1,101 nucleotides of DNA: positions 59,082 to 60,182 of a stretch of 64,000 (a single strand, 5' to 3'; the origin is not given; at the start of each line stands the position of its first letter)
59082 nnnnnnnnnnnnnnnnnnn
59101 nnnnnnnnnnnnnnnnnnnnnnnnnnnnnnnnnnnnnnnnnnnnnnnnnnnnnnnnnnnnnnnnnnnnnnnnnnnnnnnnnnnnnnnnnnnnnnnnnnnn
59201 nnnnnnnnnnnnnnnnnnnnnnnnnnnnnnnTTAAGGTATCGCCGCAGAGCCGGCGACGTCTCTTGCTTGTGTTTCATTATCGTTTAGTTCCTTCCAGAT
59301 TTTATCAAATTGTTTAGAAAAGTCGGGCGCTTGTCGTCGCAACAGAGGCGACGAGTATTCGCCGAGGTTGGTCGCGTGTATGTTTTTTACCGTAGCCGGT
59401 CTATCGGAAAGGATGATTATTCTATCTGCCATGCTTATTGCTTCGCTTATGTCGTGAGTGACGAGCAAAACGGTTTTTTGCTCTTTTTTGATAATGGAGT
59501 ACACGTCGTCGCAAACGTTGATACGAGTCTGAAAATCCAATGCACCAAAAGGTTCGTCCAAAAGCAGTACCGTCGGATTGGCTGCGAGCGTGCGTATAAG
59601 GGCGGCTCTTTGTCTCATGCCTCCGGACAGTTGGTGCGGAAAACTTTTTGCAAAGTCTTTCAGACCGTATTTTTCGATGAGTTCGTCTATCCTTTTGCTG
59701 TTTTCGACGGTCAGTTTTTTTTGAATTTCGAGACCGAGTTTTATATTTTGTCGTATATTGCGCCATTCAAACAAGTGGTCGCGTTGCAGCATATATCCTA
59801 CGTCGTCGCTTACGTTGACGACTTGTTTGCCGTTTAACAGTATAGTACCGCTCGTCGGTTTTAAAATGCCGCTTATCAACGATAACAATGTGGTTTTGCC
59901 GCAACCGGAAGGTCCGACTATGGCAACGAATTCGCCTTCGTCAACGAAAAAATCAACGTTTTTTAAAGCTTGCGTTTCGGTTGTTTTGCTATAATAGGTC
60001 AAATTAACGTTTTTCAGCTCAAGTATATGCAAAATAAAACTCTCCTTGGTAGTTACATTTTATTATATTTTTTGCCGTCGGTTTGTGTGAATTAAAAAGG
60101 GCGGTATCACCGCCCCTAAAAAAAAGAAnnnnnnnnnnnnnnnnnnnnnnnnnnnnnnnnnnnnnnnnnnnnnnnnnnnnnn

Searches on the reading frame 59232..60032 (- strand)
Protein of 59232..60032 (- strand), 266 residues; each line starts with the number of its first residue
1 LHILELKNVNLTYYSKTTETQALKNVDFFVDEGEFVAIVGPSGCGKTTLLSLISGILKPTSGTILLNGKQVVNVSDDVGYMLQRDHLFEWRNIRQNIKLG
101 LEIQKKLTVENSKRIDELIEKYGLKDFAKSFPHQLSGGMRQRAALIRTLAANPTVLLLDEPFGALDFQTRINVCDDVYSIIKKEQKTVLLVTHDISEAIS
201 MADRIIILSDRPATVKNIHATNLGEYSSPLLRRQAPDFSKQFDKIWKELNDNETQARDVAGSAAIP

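Call 72: search_protein_families(library=pfam, proteins=[window:59232-60032:-], max_evalue=0.001)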
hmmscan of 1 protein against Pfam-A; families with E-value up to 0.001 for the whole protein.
window:59232-60032:- (266 aa): 7 families
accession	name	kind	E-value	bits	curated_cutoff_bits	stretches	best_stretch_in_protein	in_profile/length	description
PF00005.33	ABC_tran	-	4.9e-36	124.8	25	1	23-162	1-136/137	ABC transporter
PF13304.12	AAA_21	-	1.4e-07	32.3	27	0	132-195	235-300/304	AAA domain, putative AbiEii toxin, Type IV TA system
PF02463.25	SMC_N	-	0.00021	21.2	40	0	33-199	24-205/220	RecF/RecN/SMC N terminal domain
PF20720.3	nSTAND3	-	0.00036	20.7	27.2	0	19-53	3-37/155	Novel STAND NTPase 3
PF13191.12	AAA_16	-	0.00065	20.7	32.6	0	32-160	23-140/167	AAA ATPase domain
PF13401.12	AAA_22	-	0.00065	20.5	27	0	33-160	5-92/130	AAA domain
PF09818.15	ABC_ATPase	-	0.00082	18.9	23.2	0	129-198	152-218/283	P-loop domain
